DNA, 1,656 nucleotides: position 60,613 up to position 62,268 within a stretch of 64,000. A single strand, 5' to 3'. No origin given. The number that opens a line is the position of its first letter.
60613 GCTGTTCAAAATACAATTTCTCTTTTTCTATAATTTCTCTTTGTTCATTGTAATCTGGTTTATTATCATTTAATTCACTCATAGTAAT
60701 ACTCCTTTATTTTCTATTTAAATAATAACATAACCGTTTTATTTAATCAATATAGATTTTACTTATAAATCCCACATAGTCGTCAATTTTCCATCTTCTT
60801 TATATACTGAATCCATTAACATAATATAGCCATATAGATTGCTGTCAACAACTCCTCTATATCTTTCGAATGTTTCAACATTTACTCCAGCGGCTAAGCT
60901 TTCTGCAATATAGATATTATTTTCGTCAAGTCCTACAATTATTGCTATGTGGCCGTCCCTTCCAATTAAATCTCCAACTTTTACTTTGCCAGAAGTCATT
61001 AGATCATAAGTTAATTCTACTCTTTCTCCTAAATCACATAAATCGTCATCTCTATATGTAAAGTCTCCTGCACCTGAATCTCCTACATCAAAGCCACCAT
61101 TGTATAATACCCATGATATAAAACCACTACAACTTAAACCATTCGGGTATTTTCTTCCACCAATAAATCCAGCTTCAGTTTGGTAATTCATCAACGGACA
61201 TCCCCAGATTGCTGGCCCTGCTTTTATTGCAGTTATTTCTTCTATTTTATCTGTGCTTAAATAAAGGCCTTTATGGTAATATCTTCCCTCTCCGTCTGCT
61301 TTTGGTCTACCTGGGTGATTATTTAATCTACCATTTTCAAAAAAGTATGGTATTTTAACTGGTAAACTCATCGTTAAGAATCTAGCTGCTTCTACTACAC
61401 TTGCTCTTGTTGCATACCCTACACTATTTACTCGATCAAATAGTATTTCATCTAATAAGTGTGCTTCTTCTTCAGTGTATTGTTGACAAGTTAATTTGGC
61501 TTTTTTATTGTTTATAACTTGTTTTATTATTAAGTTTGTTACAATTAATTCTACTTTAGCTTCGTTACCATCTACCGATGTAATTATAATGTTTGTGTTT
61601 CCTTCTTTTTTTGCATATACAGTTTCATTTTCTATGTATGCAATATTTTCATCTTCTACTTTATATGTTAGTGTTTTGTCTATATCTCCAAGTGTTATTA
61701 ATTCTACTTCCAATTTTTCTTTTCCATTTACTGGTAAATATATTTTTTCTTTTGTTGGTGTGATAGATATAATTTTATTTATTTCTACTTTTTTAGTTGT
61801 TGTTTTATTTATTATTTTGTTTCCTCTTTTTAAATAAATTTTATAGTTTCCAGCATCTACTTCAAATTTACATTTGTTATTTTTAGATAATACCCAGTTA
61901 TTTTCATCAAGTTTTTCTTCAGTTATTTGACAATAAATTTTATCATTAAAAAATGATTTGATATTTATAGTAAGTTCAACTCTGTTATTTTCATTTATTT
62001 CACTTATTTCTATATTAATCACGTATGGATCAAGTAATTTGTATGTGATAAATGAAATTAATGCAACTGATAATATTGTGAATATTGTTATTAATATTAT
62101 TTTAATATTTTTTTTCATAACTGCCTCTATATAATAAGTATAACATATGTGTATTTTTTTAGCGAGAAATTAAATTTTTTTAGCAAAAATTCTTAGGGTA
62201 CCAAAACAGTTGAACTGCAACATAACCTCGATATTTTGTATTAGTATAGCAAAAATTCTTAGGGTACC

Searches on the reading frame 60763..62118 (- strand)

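Call 3: search_protein_families(library=pfam, proteins=[window:60763-62118:-], max_evalue=0.1)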
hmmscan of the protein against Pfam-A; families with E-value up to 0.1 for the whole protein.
window:60763-62118:- (451 aa): 5 families
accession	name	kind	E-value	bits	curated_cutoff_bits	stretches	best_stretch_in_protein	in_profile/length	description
PF21461.3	HL_N-beta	-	4.3e-08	33.2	27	1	151-188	15-51/57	Hyaluronate lyase, N-terminal beta-sheet domain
PF02368.24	Big_2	-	0.00045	20.5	22.8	1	117-188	5-75/79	Bacterial Ig-like domain (group 2)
PF13629.12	T2SS-T3SS_pil_N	-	0.042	14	23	1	167-190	44-67/72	Pilus formation protein N terminal region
PF05257.22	CHAP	-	0.048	14.6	26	0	322-406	4-79/81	CHAP domain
PF00877.26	NLPC_P60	-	0.071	13.5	23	0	323-416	9-90/105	NlpC/P60 family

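Call 4: search_protein_families(library=ncbifam, proteins=[window:60763-62118:-], max_evalue=0.1)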
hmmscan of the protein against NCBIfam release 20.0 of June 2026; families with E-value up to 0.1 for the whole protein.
window:60763-62118:- (451 aa): 1 family
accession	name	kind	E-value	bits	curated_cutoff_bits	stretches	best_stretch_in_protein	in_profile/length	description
NF010223.0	PRK13679.1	equivalog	0.0062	16.4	129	1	82-137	38-93/170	hypothetical protein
